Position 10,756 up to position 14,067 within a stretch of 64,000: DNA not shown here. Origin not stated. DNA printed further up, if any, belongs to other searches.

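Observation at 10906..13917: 1003-aa fusion of a NuoF-like FMN/NADH module with a GltD/NfnB-like FAD-NAD(P)H oxidoreductase as the FDH electron-transfer subunit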

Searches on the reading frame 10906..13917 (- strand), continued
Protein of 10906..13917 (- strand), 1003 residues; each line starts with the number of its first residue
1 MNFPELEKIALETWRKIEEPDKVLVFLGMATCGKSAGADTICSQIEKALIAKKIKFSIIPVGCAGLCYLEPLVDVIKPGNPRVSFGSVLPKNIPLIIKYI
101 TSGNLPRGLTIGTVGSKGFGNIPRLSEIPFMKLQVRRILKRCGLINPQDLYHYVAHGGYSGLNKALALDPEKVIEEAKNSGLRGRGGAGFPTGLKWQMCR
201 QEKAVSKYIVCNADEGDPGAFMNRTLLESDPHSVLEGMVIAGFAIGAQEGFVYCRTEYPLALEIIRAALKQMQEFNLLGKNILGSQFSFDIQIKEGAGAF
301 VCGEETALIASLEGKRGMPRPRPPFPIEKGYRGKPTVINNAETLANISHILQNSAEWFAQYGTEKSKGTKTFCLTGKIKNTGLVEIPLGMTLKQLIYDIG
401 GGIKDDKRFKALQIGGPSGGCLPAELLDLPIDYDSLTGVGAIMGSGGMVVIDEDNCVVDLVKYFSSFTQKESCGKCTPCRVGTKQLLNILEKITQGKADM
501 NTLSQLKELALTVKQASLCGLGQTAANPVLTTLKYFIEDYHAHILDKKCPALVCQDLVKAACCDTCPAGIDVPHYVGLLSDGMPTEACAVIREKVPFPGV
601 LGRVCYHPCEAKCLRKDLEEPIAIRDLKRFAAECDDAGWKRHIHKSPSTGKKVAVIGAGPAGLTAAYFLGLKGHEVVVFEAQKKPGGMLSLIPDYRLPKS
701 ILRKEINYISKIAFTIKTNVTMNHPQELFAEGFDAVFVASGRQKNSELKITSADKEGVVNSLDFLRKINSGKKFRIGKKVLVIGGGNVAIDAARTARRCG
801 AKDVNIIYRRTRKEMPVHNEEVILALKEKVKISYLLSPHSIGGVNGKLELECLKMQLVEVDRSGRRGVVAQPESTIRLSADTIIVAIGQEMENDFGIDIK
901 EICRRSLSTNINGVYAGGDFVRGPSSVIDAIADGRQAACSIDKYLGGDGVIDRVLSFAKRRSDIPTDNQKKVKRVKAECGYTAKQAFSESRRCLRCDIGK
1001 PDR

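Call 60: find_homologous_proteins(query=L009:5977-9132:+, max_evalue=1e-100)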
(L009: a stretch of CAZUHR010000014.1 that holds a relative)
Query L009:5977-9132:+ (1051 aa): 8000 proteins with E <= 1e-100 among 8000 candidates; the best 120 are listed.
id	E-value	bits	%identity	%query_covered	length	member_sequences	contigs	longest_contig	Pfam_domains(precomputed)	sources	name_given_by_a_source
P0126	0.0e+0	2264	94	99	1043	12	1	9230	PF01946.24,PF01266.31,PF10589.15,PF01593.31,PF13450.13,PF14691.12,PF07992.21,PF00070.34,PF13738.13,PF01257.26,PF01512.23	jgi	jgi:NADH-quinone oxidoreductase subunit F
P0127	0.0e+0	2162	90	99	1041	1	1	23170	PF13450.13,PF07992.21,PF00070.34,PF01257.26,PF01946.24,PF01266.31,PF10589.15,PF01593.31,PF14691.12,PF00890.31,PF13738.13,PF01262.28,PF01512.23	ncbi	-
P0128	0.0e+0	2153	89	99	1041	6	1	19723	PF01946.24,PF01266.31,PF10589.15,PF13450.13,PF14691.12,PF07992.21,PF00070.34,PF13738.13,PF01257.26,PF01262.28,PF01512.23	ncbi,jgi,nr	ncbi:MAG: NADH-quinone oxidoreductase subunit F [Desulfobacteraceae bacterium 4484_190.2]|nr:MAG: NA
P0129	0.0e+0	2143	89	99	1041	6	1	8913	PF01946.24,PF01266.31,PF10589.15,PF13450.13,PF14691.12,PF07992.21,PF00070.34,PF13738.13,PF01257.26,PF01262.28,PF01512.23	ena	-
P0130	0.0e+0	2132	88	99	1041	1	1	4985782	PF01946.24,PF01266.31,PF10589.15,PF13450.13,PF14691.12,PF07992.21,PF00070.34,PF13738.13,PF01257.26,PF01262.28,PF01512.23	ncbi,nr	ncbi:MAG: FAD-dependent oxidoreductase [Desulfobacteraceae bacterium]|nr:MAG: FAD-dependent oxidored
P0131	0.0e+0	2123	87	99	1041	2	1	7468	PF01946.24,PF01266.31,PF10589.15,PF13450.13,PF14691.12,PF07992.21,PF00070.34,PF13738.13,PF01257.26,PF01512.23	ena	-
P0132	0.0e+0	2078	85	99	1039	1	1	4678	PF01946.24,PF01266.31,PF10589.15,PF13450.13,PF14691.12,PF07992.21,PF00070.34,PF13738.13,PF01257.26,PF01512.23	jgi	jgi:NADH-quinone oxidoreductase subunit F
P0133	0.0e+0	2076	86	99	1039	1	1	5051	PF13450.13,PF07992.21,PF00070.34,PF01257.26,PF12831.14,PF01946.24,PF01266.31,PF10589.15,PF01593.31,PF14691.12,PF00890.31,PF13738.13,PF01262.28,PF01512.23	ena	-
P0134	0.0e+0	2074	85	99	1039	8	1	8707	PF01946.24,PF01266.31,PF10589.15,PF13450.13,PF14691.12,PF07992.21,PF00070.34,PF13738.13,PF01257.26,PF01262.28,PF01512.23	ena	-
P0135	0.0e+0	2073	86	99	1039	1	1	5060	PF13450.13,PF07992.21,PF00070.34,PF01257.26,PF12831.14,PF01946.24,PF01266.31,PF10589.15,PF01593.31,PF14691.12,PF00890.31,PF13738.13,PF01262.28,PF01512.23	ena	-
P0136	0.0e+0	2072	85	99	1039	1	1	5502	PF01266.31,PF10589.15,PF13450.13,PF14691.12,PF07992.21,PF00070.34,PF13738.13,PF01257.26,PF01512.23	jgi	jgi:NADH-quinone oxidoreductase subunit F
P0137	0.0e+0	2071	85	99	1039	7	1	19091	PF01266.31,PF10589.15,PF13450.13,PF14691.12,PF07992.21,PF00070.34,PF13738.13,PF01257.26,PF01512.23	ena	-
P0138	0.0e+0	2070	85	99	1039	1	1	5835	PF13450.13,PF07992.21,PF00070.34,PF01257.26,PF01946.24,PF01266.31,PF10589.15,PF01593.31,PF14691.12,PF13738.13,PF01262.28,PF01512.23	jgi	-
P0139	0.0e+0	2069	85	99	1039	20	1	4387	PF01946.24,PF01266.31,PF10589.15,PF01593.31,PF13450.13,PF14691.12,PF07992.21,PF00070.34,PF13738.13,PF01257.26,PF01512.23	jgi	-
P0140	0.0e+0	2068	84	100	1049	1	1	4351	PF13450.13,PF07992.21,PF00070.34,PF01257.26,PF01946.24,PF10531.16,PF01266.31,PF10589.15,PF01593.31,PF14691.12,PF13738.13,PF01262.28,PF01512.23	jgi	jgi:NADH-quinone oxidoreductase subunit F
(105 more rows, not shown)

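Call 61: predict_structure(alignment_id=A1)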
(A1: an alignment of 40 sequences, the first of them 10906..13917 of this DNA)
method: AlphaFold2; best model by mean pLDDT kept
length: 1003 residues; sequences in the alignment: 40
mean_pLDDT: 85.8   pTM: 0.78
mean pLDDT of the five models: 85.8, 85.0, 83.3, 83.2, 81.4
residues with pLDDT >= 90: 507; 70-90: 382; 50-70: 85; < 50: 29
segments of 3 or more residues with pLDDT < 50: 318-325, 966-971, 976-979, 998-1003
pLDDT, mean of each block of 10 residues (from residue 1): 89 92 96 93 97 96 92 94 94 95 89 83 87 89 93 95 96 96 67 90 89 65 86 97 95 87 95 95 93 76 66 62 52 86 93 92 83 89 91 91 83 81 91 87 78 90 83 68 90 91 93 76 72 92 86 76 77 86 91 92 80 73 87 89 89 95 96 95 88 89 94 92 88 94 78 87 89 88 92 94 95 83 92 94 82 86 75 88 88 75 87 91 80 94 94 79 49 48 85 60 34
secondary structure, 60 per line:
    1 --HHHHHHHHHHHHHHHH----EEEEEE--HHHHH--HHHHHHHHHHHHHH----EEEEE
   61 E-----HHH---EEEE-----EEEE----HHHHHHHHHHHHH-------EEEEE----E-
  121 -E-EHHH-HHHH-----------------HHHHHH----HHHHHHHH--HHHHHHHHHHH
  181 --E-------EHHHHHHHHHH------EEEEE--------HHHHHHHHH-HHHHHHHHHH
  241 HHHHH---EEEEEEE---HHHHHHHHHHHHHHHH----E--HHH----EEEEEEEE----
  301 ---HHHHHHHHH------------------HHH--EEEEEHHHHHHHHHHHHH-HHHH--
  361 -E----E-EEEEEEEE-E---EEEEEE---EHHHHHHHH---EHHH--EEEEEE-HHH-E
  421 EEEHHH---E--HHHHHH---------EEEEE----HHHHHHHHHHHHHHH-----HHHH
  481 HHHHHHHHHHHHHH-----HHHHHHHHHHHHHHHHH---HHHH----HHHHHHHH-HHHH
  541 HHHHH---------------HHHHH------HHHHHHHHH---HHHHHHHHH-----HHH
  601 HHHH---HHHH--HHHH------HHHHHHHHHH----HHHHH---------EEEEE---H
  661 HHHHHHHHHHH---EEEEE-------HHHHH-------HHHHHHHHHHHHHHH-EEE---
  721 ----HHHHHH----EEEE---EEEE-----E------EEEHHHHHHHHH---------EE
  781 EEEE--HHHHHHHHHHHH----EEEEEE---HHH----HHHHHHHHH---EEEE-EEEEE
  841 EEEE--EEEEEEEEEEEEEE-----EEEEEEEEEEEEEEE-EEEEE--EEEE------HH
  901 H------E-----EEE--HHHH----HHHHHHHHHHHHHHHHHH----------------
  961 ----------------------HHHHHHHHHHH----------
elements in order (helices of 4 or more, strands of 3 or more residues): H3-18 E23-28 H31-35 H38-51 E56-61 E73-76 E82-85 H90-102 E110-114 H129-132 H150-155 H160-167 H170-180 H192-201 E208-212 H221-229 H231-245 E249-255 H259-274 E289-296 H304-312 E336-340 H341-353 H355-358 E369-376 E382-387 H392-399 E409-414 E420-423 H433-438 E448-452 H457-471 H477-494 H500-516 H520-523 H528-535 H537-545 H561-565 H572-580 H584-592 H598-604 H608-611 H614-617 H624-633 H638-642 E652-656 H660-671 E675-679 H687-691 H699-713 E715-717 H725-730 E735-738 E742-745 E758-760 H761-769 E779-784 H787-798 E803-808 H819-827 E831-834 E836-844 E847-860 E866-880 E882-886 E889-892 E914-916 H919-922 H927-944 H983-993

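Call 63: fold_search(model_id=the predicted structure, library=pdb)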
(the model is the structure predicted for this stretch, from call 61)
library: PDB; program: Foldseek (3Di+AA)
matches with E <= 10: 1970; with E <= 0.001: 630
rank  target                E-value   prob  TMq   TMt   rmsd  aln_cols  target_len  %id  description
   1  9bp5_B                4.6e-60  1.00  0.51  0.86   2.0       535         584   56  Structure of electron bifurcating Nfn-ABC holoenzyme from Caldicellulosiruptor saccharolyticus (released 2025-03-05)
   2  9bov_B                1.1e-58  1.00  0.51  0.95   2.2       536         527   55  Structure of electron bifurcating Nfn-ABC complexed with NAD from Caldicellulosiruptor saccharolyticus (released 2025-03-05)
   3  9n5u_B                1.2e-58  1.00  0.51  0.86   4.1       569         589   51  Structure of the Thermococcus sibiricus NfnABC complex (released 2025-05-07)
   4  8oh5_B                5.1e-58  1.00  0.51  0.86   3.6       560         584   52  Cryo-EM structure of the electron bifurcating transhydrogenase StnABC complex from Sporomusa Ovata (state 2) (released 2023-09-13)
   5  9n5v_B                4.6e-56  1.00  0.51  0.86   2.5       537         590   53  Structure of the NAD(H)-bound Thermococcus sibiricus NfnABC complex (released 2025-05-07)
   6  8a6t_B                4.1e-55  1.00  0.52  0.81   4.5       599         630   46  Cryo-EM structure of the electron bifurcating Fe-Fe hydrogenase HydABC complex from Thermoanaerobacter kivui in the re (released 2023-02-15)
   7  9mqx_B                5.7e-54  1.00  0.52  0.83   4.1       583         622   45  Electron-bifurcating Tungstopyranopterin-containing aldehyde oxidoreductase with NADH (released 2025-07-16)
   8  7q4v_B                1.7e-53  1.00  0.50  0.83   4.1       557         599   51  Electron bifurcating hydrogenase - HydABC from A. woodii (released 2023-02-22)
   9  7p92_B                3.0e-53  1.00  0.53  0.85   3.7       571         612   46  TmHydABC- T. maritima bifurcating hydrogenase with bridge domain up (released 2022-09-14)
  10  7p5h_B                5.8e-53  1.00  0.52  0.93   3.1       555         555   47  TmHydABC- D2 map (released 2022-09-14)
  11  7p8n_b                2.2e-52  1.00  0.52  0.91   3.1       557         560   47  TmHydABC- T. maritima hydrogenase with bridge closed (released 2022-09-14)
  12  7p8n_B                1.5e-51  1.00  0.52  0.83   2.7       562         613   46  TmHydABC- T. maritima hydrogenase with bridge closed (released 2022-09-14)
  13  6vw7_D                1.0e-46  1.00  0.49  0.94   2.1       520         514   40  Formate Dehydrogenase FdsABG subcomplex FdsBG from C. necator - NADH bound (released 2020-04-08)
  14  6vw8_B                3.8e-46  1.00  0.49  0.94   2.1       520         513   40  Formate Dehydrogenase FdsABG subcomplex FdsBG from C. necator (released 2020-04-08)
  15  7t2r_B                8.7e-46  1.00  0.41  0.96   1.6       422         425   62  Structure of electron bifurcating Ni-Fe hydrogenase complex HydABCSL in FMN-free apo state (released 2022-03-16)
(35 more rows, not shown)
